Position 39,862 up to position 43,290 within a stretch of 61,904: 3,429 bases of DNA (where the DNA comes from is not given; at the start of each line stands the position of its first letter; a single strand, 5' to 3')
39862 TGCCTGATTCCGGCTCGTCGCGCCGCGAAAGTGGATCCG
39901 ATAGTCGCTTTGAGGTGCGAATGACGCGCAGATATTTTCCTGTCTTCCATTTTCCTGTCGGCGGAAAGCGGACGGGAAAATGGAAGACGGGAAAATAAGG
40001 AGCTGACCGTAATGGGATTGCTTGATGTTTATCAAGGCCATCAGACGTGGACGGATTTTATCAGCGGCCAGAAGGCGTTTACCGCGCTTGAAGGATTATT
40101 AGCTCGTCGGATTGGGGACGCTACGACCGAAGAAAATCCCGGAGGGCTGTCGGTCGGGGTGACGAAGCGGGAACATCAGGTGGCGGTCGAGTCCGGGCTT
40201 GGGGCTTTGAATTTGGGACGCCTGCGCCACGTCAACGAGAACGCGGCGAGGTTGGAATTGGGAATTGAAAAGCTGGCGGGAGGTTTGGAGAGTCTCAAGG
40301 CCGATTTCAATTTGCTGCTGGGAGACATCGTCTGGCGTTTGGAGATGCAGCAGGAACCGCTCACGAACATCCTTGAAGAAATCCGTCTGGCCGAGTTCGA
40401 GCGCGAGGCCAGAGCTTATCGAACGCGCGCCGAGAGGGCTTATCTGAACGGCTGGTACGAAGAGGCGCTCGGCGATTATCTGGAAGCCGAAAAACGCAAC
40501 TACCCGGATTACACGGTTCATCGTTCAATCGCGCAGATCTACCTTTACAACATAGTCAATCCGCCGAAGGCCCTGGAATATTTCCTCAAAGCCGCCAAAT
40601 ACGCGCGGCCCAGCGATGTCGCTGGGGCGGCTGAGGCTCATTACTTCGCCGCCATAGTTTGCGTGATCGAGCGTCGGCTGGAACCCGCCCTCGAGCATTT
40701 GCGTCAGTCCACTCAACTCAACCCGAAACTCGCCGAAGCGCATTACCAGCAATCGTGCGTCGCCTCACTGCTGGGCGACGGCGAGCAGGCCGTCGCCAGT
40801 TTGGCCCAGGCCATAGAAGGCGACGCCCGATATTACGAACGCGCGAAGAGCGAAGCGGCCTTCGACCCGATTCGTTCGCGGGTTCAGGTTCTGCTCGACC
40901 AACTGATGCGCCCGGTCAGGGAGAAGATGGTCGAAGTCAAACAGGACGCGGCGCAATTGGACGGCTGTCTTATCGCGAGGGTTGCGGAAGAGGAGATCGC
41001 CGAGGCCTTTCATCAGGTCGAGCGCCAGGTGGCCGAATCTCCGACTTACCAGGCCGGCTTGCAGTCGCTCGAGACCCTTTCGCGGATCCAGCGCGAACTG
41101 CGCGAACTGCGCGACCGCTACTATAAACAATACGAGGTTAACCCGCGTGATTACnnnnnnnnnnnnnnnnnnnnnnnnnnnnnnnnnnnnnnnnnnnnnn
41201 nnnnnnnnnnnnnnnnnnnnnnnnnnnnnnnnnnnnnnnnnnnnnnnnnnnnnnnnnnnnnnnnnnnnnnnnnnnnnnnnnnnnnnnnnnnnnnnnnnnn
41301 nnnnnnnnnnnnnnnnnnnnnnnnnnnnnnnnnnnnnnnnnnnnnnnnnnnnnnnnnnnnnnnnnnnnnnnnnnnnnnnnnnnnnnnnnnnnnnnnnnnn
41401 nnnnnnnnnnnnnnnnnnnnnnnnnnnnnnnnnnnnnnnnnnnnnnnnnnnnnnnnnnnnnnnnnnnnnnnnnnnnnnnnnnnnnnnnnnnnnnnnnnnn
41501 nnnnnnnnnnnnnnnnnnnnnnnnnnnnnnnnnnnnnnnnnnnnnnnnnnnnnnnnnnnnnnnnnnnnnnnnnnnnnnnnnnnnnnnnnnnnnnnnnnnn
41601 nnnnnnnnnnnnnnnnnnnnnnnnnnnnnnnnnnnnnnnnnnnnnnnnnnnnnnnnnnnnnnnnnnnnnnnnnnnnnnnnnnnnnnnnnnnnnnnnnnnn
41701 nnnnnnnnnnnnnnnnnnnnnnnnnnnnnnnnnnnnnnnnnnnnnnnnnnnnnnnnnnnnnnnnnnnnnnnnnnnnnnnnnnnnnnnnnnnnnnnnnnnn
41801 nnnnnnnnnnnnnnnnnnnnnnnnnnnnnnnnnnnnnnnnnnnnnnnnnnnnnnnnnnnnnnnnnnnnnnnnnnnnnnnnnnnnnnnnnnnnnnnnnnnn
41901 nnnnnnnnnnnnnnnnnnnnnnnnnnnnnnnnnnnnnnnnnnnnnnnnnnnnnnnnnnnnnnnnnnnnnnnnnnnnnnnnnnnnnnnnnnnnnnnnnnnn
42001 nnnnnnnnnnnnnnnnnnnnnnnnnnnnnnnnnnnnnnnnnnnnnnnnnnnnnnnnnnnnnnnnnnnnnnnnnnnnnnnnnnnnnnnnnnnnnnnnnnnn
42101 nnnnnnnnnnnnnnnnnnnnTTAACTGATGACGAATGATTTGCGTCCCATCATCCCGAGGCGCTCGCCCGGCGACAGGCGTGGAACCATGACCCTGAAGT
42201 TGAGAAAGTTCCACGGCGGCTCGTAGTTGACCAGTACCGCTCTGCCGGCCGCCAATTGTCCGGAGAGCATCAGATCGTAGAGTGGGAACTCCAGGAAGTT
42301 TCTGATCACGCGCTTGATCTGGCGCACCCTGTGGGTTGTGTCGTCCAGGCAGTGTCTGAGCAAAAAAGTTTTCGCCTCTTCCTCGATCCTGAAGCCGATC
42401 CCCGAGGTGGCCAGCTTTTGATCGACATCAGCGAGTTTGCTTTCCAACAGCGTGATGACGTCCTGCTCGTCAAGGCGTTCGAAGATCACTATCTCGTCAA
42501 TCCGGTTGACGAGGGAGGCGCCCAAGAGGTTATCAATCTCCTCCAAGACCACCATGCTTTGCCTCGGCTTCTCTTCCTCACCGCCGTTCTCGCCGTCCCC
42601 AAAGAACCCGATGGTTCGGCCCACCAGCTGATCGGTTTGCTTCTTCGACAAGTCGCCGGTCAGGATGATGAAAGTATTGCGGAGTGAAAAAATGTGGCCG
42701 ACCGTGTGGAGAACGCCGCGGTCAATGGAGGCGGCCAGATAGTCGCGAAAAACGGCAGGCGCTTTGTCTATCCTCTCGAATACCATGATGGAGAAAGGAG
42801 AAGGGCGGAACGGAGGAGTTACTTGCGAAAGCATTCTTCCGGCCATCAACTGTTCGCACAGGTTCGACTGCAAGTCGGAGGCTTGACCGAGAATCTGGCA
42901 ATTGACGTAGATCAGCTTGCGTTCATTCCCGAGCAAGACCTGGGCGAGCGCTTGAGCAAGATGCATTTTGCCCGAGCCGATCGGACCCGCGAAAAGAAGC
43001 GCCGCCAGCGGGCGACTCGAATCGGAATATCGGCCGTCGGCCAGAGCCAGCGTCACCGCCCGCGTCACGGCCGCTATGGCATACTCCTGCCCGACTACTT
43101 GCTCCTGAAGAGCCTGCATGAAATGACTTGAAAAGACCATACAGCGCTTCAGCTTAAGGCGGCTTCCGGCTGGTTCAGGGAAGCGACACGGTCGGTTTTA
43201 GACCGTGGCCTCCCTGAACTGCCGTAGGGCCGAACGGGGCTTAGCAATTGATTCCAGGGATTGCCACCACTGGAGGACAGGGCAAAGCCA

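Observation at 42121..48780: Tandemly duplicated four-gene cassette: Hsp20, 90-aa bipartite protein, uncharged Pro/Gly/Gln-rich protein, ClpB-D2-like AAA+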

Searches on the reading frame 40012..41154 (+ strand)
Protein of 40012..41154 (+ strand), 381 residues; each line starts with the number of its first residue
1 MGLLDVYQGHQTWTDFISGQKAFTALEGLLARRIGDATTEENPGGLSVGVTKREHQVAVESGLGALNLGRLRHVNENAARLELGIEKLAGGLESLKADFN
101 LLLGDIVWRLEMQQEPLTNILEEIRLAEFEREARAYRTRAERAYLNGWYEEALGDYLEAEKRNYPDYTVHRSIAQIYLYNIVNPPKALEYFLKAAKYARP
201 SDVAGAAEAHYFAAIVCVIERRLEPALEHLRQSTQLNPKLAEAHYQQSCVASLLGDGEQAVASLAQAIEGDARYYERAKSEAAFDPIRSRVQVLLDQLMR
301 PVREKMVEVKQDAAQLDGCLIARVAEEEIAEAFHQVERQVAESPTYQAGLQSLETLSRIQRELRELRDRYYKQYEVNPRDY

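Call 74: search_protein_families(library=pfam, proteins=[window:40012-41154:+], max_evalue=1)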
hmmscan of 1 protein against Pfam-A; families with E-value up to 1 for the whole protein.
seq(381 aa): 9 families
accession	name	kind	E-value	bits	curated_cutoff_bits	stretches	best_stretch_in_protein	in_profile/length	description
PF07719.23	TPR_2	-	2.4e-06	27.7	27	2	207-239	1-33/34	Tetratricopeptide repeat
PF13414.12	TPR_11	-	0.001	19.2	26.8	1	222-245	9-32/42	TPR repeat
PF13181.12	TPR_8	-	0.0078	16.7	25.7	1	241-269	1-29/34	Tetratricopeptide repeat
PF13424.12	TPR_12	-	0.024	15.2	30.1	1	183-236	18-74/77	Tetratricopeptide repeat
PF00515.34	TPR_1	-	0.037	14.3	27.8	0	207-239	1-33/34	Tetratricopeptide repeat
PF14561.12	TPR_20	-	0.053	14.3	25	1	224-276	5-57/90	Tetratricopeptide repeat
PF08238.18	Sel1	-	0.13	13.3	30.7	0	183-196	20-33/36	Sel1 repeat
PF23805.1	DUF7180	-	0.16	13.1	27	1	311-351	9-51/79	Family of unknown function (DUF7180)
PF13432.12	TPR_16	-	0.91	10.5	32.7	0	183-238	12-62/65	Tetratricopeptide repeat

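Call 75: search_solved_structures(query=window:40012-41154:+, max_evalue=1)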
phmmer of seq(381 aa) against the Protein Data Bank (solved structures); distinct sequences matched with E-value up to 1: 12.
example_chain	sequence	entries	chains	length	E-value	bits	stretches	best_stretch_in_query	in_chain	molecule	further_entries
9qhb_A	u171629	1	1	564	3e-07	33.7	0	149-275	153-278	Engineered tetratricopeptide repeat protein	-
8bu0_A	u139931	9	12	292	4.8e-07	33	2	132-276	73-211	Consensus tetratricopeptide repeat protein | Crystal structure of an 8-repeat consensus TPR superhelix with Zinc. | Monomer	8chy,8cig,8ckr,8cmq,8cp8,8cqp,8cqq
9qhc_A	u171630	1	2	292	0.00024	24.1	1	147-276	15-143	Engineered tetratricopeptide repeat protein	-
8ch0_A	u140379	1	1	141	0.00024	24.1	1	204-276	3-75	Consensus tetratricopeptide repeat protein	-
2fo7_A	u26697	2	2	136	0.0017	21.4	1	141-273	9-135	SYNTHETIC CONSENSUS TPR PROTEIN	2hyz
2pl2_A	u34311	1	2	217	0.0024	20.8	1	222-270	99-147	Hypothetical conserved protein TTC0263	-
6eou_A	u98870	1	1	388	0.12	15.2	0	219-271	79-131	UDP-N-acetylglucosamine--peptide N-acetylglucosaminyltransferase 110 kDa subunit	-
1w3b_A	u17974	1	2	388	0.15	15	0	219-273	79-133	UDP-N-ACETYLGLUCOSAMINE--PEPTIDE N-ACETYLGLUCOSAMINYLTRANSFERASE 110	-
2avp_A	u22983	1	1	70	0.29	14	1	205-273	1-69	synthetic consensus TPR protein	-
7yeh_B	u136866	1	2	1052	0.42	13.5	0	219-271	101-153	UDP-N-acetylglucosamine--peptide N-acetylglucosaminyltransferase 110 kDa subunit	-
7yea_A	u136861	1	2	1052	0.42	13.5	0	219-271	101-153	UDP-N-acetylglucosamine--peptide N-acetylglucosaminyltransferase 110 kDa subunit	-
7ntf_A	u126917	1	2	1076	0.46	13.3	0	220-272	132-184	Isoform 1 of UDP-N-acetylglucosamine--peptide N-acetylglucosaminyltransferase 110 kDa subu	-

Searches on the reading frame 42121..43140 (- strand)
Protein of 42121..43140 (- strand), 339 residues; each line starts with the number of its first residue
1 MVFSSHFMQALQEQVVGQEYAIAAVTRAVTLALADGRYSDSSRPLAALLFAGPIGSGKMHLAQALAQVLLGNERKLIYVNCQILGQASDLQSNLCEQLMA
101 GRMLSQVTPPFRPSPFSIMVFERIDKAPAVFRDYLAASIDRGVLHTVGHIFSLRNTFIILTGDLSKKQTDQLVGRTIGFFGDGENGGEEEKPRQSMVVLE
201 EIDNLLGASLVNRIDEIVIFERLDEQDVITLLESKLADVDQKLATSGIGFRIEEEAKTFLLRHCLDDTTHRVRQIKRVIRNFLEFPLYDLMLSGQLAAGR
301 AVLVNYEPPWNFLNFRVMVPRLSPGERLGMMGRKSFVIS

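Call 3: search_protein_families(library=pfam, proteins=[window:42121-43140:-], max_evalue=0.1)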
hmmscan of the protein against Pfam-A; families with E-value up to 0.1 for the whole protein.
window:42121-43140:- (339 aa): 8 families
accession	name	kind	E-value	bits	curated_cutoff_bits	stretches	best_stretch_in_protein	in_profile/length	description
PF07724.20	AAA_2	-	6.1e-12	46.3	27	1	43-217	1-166/166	AAA domain (Cdc48 subfamily)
PF10431.15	ClpB_D2-small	-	1.1e-09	38.6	21.9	1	223-303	1-80/81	C-terminal, D2-small domain, of ClpB protein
PF13401.12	AAA_22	-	0.005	17.6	27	0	48-100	8-60/130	AAA domain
PF00004.35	AAA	-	0.0088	16.9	21.2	0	48-86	1-37/131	ATPase family associated with various cellular activities (AAA)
PF02367.23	TsaE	-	0.011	16.1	26.6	0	43-69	19-45/128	Threonylcarbamoyl adenosine biosynthesis protein TsaE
PF00158.32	Sigma54_activat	-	0.026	14.6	20.2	1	46-84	23-61/168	Sigma-54 interaction domain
PF06309.17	Torsin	-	0.029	14.9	27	1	9-75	21-83/127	Torsin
PF13555.12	AAA_29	-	0.042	14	27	1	47-73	24-50/61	P-loop containing region of AAA domain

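Call 4: search_protein_families(library=ncbifam, proteins=[window:42121-43140:-], max_evalue=0.1)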
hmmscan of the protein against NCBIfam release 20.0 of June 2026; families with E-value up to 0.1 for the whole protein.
window:42121-43140:- (339 aa): 29 families (the best 25 are shown)
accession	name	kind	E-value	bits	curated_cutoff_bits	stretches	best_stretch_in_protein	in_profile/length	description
TIGR03346.1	chaperone_ClpB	equivalog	1.2e-34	119.8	1232.1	1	8-307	560-846/853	ATP-dependent chaperone ClpB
TIGR02639.1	ClpA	equivalog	2.5e-28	98.7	993.15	2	108-305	549-733/734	ATP-dependent Clp protease ATP-binding subunit ClpA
NF008118.0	PRK10865.1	equivalog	3.4e-27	94.7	1417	1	9-305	564-847/857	ATP-dependent chaperone ClpB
NF033606.1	heat_AAA_ClpK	exception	3.5e-27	94.7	1900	1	6-307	606-899/949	heat shock survival AAA family ATPase ClpK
NF033607.0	disagg_AAA_ClpG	exception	1e-25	89.8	1900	1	10-306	589-876/932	AAA family protein disaggregase ClpG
TIGR03345.1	VI_ClpV1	equivalog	4.7e-21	74.8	884.95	1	7-293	560-837/852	type VI secretion system ATPase TssH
NF008263.0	PRK11034.1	equivalog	1.2e-19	69.7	1350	1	10-315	455-744/758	ATP-dependent Clp protease ATP-binding subunit ClpA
TIGR03420.1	DnaA_homol_Hda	equivalog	2.5e-05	23.9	194.8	1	47-88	40-81/226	DnaA regulatory inactivator Hda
NF038214.1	IS21_help_AAA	equivalog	3.4e-05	23.6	200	1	25-87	73-132/232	IS21-like element helper ATPase IstB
NF003745.1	PRK05342.1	equivalog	6.4e-05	22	359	1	7-69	65-133/418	ATP-dependent Clp protease ATP-binding subunit ClpX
NF005304.0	PRK06835.1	equivalog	0.00019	20.6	215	1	46-82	184-220/330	ATP-binding protein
NF005926.0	PRK07940.1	equivalog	0.00078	18.8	300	1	12-82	5-66/394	DNA polymerase III subunit delta'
TIGR00678.1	holB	equivalog_domain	0.0024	17.5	180.6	1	42-74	11-43/188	DNA polymerase III subunit delta'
NF001679.0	PRK00440.1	equivalog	0.0025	17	303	1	43-74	37-68/322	replication factor C small subunit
NF005931.1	PRK07952.1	equivalog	0.0031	17.1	357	1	18-79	72-133/246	replicative helicase loader DnaC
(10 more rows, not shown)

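Call 20: search_solved_structures(query=window:42121-43140:-, show_alignments=2, max_evalue=0.00001)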
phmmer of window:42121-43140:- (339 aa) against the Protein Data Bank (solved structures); distinct sequences matched with E-value up to 0.00001: 44.
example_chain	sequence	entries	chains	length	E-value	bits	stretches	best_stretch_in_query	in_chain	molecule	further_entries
8xon_S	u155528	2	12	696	7.3e-31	111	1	10-308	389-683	NDP-hexose 4-ketoreductase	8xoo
6em8_A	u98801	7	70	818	5.9e-30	108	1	10-307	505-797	ATP-dependent Clp protease ATP-binding subunit ClpC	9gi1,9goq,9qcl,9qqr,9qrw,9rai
6em9_A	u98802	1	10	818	5.9e-30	108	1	10-307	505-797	ATP-dependent Clp protease ATP-binding subunit ClpC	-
8a8u_A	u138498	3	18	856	3.5e-29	105.5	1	9-307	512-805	ATP-dependent Clp protease ATP-binding subunit ClpC1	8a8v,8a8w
9if4_A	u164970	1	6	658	1.6e-27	100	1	9-307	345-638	ATP-dependent Clp protease ATP-binding subunit ClpC1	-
8ycx_A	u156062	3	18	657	2.2e-27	99.6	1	9-307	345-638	ATP-dependent Clp protease ATP-binding subunit ClpC1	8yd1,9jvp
4lj8_A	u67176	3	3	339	2.2e-27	99.5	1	9-308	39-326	Chaperone protein ClpB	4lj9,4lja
4lj4_A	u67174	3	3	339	3e-27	99.1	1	9-308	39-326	Chaperone protein ClpB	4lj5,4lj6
4fct_A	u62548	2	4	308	3e-27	99.1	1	9-308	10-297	Chaperone protein ClpB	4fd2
4fcv_A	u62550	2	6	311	9.2e-27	97.5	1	9-308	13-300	Chaperone protein ClpB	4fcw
4lj7_A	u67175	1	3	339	1.1e-26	97.2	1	9-308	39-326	Chaperone protein ClpB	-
5ofo_C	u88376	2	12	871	3.1e-26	95.8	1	8-304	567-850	Chaperone protein ClpB,ATP-dependent Clp protease ATP-binding subunit ClpA,Chaperone prote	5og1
6dju_A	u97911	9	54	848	5.5e-26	95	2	11-167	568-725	Chaperone protein ClpB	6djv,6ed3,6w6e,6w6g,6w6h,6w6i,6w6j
1qvr_A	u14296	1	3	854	1.2e-25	93.9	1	9-308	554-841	ClpB protein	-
3j3t_A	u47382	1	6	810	1.6e-25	93.4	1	10-307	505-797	Negative regulator of genetic competence ClpC/MecB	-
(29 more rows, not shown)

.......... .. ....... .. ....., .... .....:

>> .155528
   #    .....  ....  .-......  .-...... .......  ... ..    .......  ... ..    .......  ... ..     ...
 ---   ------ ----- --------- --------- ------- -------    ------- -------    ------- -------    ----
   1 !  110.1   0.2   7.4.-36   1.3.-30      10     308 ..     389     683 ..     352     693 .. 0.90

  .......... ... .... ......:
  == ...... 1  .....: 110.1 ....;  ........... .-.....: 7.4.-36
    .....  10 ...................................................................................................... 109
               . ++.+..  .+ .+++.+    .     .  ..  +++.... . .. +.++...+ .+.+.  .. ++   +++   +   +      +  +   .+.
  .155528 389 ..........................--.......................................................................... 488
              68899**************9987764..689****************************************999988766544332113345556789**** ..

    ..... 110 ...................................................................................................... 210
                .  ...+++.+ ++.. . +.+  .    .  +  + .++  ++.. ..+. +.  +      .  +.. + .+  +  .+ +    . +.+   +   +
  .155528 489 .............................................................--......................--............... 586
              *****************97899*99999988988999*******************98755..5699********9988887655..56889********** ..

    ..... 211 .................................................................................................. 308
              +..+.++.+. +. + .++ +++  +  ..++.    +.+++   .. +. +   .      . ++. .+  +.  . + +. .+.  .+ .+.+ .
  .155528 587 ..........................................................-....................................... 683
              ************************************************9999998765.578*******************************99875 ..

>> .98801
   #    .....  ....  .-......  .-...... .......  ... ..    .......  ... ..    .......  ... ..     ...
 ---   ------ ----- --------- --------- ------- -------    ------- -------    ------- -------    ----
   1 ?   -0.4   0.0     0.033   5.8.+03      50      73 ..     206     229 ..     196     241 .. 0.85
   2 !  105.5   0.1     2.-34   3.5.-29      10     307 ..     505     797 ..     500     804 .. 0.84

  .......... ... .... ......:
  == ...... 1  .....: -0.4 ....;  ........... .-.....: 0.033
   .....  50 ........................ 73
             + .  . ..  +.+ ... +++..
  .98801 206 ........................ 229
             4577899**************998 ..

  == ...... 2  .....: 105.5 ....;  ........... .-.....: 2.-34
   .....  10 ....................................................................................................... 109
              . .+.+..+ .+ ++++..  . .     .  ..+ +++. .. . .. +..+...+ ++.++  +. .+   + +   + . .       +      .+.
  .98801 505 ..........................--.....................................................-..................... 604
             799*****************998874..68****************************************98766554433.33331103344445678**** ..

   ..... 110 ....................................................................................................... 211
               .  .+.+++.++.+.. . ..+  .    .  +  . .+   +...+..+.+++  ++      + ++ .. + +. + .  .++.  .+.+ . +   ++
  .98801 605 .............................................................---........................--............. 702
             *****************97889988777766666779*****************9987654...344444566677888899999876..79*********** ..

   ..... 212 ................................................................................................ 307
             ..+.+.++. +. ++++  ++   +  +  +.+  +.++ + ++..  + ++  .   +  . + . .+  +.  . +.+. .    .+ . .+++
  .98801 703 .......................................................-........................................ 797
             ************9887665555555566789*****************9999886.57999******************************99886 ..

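Call 48: search_protein_families(library=padloc, proteins=[window:42121-43140:-], max_evalue=0.01)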
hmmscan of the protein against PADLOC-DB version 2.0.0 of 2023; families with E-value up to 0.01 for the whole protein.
window:42121-43140:- (339 aa): 4 families
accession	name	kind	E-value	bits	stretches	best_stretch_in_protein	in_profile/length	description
PDLC03838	DolB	-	2.2e-11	41.6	2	200-291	282-371/375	-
PDLC01045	Csx3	-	0.0014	15.9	1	41-79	103-140/286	Csx3-AAA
PDLC04140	mad8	-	0.005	14.4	0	48-82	30-66/314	mads_8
PDLC00914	TRIP13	-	0.0074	13.8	0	48-75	74-101/302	TRIP13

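Call 49: search_protein_families(library=phrogs, proteins=[window:42121-43140:-], max_evalue=0.01)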
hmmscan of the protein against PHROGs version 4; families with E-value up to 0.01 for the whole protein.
window:42121-43140:- (339 aa): 1 family
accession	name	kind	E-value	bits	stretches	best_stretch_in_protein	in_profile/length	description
phrog_4871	-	other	1.5e-37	130.4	1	6-306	459-747/764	ATP-dependent protease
